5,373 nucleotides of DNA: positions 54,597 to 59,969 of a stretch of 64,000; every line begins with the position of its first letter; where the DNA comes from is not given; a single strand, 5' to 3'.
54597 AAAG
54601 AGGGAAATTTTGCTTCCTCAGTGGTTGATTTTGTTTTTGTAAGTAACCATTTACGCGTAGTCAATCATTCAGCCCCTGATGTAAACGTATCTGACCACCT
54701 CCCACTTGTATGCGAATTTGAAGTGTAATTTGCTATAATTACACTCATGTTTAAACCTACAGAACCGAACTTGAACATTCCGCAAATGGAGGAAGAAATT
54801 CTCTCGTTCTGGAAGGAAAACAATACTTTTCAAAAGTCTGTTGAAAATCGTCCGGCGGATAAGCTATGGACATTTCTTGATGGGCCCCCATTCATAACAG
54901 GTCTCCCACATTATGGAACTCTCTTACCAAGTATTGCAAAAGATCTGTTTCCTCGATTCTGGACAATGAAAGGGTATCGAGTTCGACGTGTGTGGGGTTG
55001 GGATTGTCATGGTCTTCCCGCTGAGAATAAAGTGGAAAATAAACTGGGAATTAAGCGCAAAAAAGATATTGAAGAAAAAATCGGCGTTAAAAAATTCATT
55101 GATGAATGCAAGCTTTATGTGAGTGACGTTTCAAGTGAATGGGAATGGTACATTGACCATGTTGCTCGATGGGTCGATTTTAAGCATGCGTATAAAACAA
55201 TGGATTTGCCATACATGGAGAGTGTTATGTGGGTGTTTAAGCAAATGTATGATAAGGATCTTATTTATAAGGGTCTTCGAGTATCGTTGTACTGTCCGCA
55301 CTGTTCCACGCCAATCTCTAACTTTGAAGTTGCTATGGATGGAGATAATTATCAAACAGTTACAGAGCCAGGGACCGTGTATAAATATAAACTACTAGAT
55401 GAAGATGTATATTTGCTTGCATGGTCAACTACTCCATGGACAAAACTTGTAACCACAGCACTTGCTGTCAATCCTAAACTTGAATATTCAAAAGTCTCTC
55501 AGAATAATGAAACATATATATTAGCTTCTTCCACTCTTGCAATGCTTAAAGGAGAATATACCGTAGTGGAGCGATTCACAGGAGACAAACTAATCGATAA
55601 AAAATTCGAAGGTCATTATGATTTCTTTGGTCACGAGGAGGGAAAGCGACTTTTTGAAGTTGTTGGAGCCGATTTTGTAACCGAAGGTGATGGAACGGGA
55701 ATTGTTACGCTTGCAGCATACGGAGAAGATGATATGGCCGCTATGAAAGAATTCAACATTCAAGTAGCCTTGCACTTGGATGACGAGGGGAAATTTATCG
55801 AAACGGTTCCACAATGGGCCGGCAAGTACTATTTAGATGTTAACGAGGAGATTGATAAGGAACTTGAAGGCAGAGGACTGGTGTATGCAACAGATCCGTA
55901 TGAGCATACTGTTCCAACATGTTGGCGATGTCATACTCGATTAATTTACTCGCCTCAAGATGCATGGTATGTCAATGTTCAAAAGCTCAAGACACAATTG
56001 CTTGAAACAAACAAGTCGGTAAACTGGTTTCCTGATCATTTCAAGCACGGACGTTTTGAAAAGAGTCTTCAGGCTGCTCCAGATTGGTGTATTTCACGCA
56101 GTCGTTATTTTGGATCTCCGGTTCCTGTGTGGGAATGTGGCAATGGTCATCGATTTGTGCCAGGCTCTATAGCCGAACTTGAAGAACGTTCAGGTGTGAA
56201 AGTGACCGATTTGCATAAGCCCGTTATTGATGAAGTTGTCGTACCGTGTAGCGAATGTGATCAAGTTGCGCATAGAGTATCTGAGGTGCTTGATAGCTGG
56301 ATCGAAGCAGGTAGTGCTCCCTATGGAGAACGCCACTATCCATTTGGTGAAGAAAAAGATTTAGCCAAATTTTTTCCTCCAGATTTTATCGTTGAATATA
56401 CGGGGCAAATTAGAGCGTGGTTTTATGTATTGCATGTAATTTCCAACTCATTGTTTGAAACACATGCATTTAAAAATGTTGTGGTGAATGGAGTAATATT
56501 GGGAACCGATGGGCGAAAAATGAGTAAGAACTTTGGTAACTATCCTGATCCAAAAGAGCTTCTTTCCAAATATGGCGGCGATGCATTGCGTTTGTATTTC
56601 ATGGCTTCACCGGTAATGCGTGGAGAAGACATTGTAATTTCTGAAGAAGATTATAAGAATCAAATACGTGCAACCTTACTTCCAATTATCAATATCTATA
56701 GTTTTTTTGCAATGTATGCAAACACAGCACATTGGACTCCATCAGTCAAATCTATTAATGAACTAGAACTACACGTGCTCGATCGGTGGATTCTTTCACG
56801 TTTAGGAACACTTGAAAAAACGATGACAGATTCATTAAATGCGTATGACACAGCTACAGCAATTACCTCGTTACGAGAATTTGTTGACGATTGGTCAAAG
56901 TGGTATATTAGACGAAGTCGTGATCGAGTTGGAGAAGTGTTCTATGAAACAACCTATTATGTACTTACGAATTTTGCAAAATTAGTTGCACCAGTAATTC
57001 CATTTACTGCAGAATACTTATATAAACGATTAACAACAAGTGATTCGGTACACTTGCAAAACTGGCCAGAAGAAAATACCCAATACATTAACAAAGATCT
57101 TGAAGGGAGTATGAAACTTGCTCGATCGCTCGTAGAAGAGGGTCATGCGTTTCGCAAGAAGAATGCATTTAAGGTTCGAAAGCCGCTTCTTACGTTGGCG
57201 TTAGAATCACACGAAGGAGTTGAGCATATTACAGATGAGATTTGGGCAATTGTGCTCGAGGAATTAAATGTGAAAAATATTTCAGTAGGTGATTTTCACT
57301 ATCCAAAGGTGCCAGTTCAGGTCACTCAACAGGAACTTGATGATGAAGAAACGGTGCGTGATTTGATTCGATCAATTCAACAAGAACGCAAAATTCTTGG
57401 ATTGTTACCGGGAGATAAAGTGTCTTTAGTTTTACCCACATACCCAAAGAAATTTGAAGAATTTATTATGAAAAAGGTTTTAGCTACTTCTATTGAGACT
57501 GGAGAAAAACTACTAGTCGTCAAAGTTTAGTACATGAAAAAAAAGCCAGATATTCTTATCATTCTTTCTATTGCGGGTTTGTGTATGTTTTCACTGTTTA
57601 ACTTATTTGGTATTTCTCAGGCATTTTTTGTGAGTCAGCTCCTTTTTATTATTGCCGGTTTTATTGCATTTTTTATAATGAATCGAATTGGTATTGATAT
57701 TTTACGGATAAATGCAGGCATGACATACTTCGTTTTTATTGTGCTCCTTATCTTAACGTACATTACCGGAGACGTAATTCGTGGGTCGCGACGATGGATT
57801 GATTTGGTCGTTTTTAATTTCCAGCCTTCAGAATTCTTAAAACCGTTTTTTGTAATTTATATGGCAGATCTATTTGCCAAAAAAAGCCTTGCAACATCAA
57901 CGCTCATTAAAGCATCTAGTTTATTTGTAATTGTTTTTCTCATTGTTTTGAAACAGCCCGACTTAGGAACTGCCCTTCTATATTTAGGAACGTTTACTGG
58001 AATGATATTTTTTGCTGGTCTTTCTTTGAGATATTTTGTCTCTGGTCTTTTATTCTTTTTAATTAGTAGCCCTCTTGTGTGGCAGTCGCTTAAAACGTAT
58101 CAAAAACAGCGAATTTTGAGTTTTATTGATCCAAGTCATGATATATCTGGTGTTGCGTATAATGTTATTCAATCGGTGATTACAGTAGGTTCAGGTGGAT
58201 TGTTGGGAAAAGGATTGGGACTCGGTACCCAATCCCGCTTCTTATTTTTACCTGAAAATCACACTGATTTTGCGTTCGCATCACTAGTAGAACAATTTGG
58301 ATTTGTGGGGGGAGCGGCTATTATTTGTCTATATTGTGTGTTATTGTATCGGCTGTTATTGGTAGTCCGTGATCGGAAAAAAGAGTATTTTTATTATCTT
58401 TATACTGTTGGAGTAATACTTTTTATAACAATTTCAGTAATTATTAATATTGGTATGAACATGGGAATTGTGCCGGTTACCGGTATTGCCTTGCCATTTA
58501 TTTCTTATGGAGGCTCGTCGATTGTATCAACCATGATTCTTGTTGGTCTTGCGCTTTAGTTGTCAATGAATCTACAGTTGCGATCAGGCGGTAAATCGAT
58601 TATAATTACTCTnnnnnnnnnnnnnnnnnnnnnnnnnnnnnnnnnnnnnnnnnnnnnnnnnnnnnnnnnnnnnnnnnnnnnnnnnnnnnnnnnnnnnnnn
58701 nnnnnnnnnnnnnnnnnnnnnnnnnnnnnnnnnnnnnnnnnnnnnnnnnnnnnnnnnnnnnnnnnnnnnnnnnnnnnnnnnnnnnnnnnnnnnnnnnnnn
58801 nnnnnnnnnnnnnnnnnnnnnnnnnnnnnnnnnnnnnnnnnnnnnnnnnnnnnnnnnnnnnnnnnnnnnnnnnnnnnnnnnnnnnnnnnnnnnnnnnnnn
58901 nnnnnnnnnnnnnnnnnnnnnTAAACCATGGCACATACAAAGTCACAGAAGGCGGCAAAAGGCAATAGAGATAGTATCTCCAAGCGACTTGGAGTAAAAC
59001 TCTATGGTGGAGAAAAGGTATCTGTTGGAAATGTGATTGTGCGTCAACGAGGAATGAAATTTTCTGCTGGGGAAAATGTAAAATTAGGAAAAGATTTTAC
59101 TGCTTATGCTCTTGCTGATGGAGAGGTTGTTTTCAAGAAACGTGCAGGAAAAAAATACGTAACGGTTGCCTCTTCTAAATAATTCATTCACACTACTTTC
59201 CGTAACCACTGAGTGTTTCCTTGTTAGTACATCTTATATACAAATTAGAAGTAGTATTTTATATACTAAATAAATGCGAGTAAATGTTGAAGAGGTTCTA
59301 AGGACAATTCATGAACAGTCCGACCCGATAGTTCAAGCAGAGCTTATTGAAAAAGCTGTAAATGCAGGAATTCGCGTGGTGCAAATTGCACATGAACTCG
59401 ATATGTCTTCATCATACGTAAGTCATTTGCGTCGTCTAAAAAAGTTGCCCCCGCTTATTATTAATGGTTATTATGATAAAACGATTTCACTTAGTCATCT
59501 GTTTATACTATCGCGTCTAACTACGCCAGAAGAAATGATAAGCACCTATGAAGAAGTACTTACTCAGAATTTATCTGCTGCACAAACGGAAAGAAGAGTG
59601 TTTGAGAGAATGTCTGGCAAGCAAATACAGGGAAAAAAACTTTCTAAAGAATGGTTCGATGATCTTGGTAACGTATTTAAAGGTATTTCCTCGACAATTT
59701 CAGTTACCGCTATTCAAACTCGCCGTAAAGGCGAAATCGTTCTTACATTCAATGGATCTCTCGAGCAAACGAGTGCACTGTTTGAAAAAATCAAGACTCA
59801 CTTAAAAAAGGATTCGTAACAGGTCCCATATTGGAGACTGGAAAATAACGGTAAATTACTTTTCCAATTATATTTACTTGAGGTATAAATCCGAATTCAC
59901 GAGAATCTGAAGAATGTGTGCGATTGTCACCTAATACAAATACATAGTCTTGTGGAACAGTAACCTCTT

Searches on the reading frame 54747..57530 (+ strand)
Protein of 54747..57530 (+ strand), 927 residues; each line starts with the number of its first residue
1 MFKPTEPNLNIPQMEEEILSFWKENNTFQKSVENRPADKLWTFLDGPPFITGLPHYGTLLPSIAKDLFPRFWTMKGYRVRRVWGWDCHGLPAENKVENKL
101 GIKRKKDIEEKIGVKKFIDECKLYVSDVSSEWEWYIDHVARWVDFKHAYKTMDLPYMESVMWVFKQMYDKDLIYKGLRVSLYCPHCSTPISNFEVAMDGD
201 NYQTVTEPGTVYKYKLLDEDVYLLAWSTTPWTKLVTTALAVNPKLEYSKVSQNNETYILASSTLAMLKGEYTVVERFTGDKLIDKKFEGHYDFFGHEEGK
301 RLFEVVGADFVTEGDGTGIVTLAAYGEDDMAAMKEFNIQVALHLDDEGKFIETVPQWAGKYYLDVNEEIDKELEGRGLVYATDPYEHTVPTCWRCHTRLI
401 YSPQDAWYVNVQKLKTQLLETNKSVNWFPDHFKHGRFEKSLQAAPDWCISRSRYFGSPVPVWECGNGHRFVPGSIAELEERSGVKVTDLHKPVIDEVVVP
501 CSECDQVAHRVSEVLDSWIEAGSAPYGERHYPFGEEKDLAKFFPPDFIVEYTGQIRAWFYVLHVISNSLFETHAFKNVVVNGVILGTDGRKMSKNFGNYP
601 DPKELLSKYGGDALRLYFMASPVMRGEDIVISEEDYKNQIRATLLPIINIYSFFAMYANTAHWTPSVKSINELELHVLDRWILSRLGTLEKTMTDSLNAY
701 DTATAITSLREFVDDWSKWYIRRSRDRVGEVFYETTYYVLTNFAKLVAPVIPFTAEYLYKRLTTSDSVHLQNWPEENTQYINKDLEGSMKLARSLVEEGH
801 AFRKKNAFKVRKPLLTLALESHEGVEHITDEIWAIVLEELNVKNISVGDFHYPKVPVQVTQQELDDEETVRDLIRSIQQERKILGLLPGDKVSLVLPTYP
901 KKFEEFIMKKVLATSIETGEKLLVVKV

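Call 12: find_related_loci(query=window:54747-57530:+, collection=genome_contigs, flank=10000)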
Query window:54747-57530:+ (927 aa) in genome_contigs; peptide patterns used: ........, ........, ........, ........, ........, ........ (x = any residue, [..] = any of these).
307 stretches matched a pattern; 259 encode a relative of the query (tblastn E <= 1e-3); the best 80 are kept; 80 distinct loci.
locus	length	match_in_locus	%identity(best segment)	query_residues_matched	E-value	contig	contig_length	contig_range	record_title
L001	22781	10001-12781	90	1-927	0e+0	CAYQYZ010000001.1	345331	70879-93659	MAG TPA_asm: uncultured Gammaproteobacteria bacterium isolate SRP286056_co1_376 genome assembly, contig: NODE_7_length_3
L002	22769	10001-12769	88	1-923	0e+0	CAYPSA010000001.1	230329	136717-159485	MAG TPA_asm: uncultured Gammaproteobacteria bacterium isolate binchicken_co105_227 genome assembly, contig: NODE_51_leng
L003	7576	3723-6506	62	1-927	0e+0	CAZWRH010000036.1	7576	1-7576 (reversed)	MAG TPA_asm: uncultured Gammaproteobacteria bacterium isolate SRP170004_co1_227 genome assembly, contig: NODE_15803_leng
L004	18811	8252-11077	62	1-924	0e+0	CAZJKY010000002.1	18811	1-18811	MAG TPA_asm: uncultured Gammaproteobacteria bacterium isolate binchicken_co220_67 genome assembly, contig: NODE_1815_len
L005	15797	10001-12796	62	1-924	0e+0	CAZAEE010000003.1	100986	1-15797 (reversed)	MAG TPA_asm: uncultured Gammaproteobacteria bacterium isolate SRP200132_co2_487 genome assembly, contig: NODE_63_length_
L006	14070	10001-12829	60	1-924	0e+0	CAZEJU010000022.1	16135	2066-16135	MAG TPA_asm: uncultured Gammaproteobacteria bacterium isolate binchicken_co105_439 genome assembly, contig: NODE_4548_le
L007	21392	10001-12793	61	1-918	0e+0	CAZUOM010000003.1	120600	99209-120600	MAG TPA_asm: uncultured Gammaproteobacteria bacterium isolate binchicken_co341_72 genome assembly, contig: NODE_7_length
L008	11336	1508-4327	59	2-924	0e+0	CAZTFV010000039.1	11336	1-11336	MAG TPA_asm: uncultured Gammaproteobacteria bacterium isolate SRP269290_co1_791 genome assembly, contig: NODE_8750_lengt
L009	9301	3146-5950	59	1-924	0e+0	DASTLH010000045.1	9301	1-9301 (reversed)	MAG TPA_asm: Patescibacteria group bacterium isolate SMAG_U2653 k141_1147750, whole genome shotgun sequence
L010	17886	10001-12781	60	2-924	0e+0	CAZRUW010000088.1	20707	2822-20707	MAG TPA_asm: uncultured Gammaproteobacteria bacterium isolate SRP271791_co1_61 genome assembly, contig: k141_73338, whol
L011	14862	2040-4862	59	2-922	0e+0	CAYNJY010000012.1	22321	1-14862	MAG TPA_asm: uncultured Gammaproteobacteria bacterium isolate ERP125453_co1_527 genome assembly, contig: NODE_2176_lengt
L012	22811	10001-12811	60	1-927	0e+0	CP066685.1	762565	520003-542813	MAG: Candidatus Levyibacteriota bacterium isolate NC_groundwater_389_Ag_B-0.1um_36_40 chromosome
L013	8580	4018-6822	58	1-926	0e+0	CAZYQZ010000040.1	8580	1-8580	MAG TPA_asm: uncultured Gammaproteobacteria bacterium isolate SRP292972_co1_80 genome assembly, contig: NODE_3396_length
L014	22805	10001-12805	58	1-927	0e+0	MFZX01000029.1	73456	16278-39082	MAG: Candidatus Roizmanbacteria bacterium RIFCSPHIGHO2_12_FULL_37_23 rifcsphigho2_12_scaffold_344, whole genome shotgun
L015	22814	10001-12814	58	1-927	0e+0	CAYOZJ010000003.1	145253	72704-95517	MAG TPA_asm: uncultured Gammaproteobacteria bacterium isolate SRP200132_co1_666 genome assembly, contig: NODE_96_length_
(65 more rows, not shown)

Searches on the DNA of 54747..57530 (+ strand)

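Call 53: search_rna_families(sources=[L013, L018, L037, L041, L042], threshold=gathering)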
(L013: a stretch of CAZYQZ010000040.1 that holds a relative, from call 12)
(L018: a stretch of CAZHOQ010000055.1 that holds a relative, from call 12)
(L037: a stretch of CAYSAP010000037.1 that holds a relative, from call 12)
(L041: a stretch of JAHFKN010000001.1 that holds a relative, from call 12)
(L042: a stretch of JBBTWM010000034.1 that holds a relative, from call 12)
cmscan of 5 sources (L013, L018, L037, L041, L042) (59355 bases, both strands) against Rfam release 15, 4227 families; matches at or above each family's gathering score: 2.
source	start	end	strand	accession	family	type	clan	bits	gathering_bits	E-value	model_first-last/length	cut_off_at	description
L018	8476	8549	+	RF00005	tRNA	Gene; tRNA;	CL00001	71.5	29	1.1e-13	1-71/71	no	tRNA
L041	17190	17263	+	RF00005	tRNA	Gene; tRNA;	CL00001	70.8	29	1.8e-13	1-71/71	no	tRNA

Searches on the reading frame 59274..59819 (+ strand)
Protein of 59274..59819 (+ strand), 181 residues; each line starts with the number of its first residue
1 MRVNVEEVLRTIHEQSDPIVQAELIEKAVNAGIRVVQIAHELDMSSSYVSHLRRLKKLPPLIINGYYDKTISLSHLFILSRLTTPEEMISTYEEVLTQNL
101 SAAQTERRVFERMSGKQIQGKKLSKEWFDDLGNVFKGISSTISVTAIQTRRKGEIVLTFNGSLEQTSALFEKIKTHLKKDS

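Call 51: search_protein_families(library=pfam, proteins=[window:59274-59819:+], max_evalue=0.001)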
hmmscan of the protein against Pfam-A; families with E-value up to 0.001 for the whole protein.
window:59274-59819:+ (181 aa): 1 family
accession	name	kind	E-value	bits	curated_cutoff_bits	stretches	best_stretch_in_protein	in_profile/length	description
PF17762.8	HTH_ParB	-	2.9e-09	37.4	22.6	1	15-110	2-98/102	ParB HTH domain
